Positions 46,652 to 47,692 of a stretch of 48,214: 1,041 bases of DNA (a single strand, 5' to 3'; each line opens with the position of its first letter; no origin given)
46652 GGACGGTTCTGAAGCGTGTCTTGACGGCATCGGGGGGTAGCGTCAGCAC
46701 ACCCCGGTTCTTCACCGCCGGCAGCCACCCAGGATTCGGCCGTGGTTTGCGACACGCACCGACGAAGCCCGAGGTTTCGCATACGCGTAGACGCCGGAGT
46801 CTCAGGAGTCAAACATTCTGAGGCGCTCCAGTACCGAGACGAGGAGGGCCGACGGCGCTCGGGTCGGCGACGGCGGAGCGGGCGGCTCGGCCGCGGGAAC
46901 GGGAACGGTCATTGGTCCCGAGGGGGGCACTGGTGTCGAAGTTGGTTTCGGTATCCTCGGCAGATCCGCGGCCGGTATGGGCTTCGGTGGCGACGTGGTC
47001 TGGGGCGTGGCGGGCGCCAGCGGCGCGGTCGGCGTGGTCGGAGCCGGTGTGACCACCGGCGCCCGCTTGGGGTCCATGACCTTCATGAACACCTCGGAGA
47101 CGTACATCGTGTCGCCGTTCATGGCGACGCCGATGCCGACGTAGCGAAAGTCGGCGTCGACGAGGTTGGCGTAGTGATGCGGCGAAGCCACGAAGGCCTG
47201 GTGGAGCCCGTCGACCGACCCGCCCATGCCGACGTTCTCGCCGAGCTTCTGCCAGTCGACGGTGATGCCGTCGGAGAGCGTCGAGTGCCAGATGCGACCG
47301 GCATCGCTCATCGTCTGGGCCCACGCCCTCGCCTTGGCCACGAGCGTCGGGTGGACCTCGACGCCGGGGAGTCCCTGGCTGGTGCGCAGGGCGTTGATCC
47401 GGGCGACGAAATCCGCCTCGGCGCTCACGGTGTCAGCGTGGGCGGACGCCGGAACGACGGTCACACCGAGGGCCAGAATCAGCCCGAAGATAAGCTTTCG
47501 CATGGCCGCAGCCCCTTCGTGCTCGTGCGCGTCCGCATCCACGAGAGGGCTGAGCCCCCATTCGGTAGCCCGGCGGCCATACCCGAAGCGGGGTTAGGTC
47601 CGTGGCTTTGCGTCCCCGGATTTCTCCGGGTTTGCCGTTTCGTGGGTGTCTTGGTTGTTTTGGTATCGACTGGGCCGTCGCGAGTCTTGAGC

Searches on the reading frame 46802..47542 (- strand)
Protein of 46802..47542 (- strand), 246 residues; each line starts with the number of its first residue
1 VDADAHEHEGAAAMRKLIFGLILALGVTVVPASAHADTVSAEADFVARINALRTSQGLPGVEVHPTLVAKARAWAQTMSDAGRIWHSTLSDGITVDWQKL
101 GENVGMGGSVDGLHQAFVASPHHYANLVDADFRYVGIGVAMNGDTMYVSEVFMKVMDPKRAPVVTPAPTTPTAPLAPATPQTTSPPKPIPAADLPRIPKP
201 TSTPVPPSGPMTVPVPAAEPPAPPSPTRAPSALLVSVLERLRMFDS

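Call 32: find_encoding_contigs(protein=window:46802-47542:-, flank=10000, max_places=4)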
Protein window:46802-47542:- (246 aa): 2 contigs read that carry it; 2 places shown.
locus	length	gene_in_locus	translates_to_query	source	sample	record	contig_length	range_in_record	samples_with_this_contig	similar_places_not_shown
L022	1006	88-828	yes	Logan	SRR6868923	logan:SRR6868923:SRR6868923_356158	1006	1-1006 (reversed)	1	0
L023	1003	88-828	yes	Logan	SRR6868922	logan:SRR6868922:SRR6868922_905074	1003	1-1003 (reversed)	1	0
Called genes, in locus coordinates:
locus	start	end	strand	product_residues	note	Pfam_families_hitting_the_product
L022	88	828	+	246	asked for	PF00188:CAP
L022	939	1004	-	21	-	?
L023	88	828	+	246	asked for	PF00188:CAP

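Call 61: search_protein_families(library=pfam, proteins=[window:46802-47542:-], max_evalue=0.001)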
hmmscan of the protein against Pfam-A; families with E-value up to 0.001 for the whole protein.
window:46802-47542:- (246 aa): 1 family
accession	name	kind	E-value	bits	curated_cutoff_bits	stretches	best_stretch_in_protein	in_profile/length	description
PF00188.32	CAP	-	1.9e-13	51.7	21.1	1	47-147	2-110/117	Cysteine-rich secretory protein family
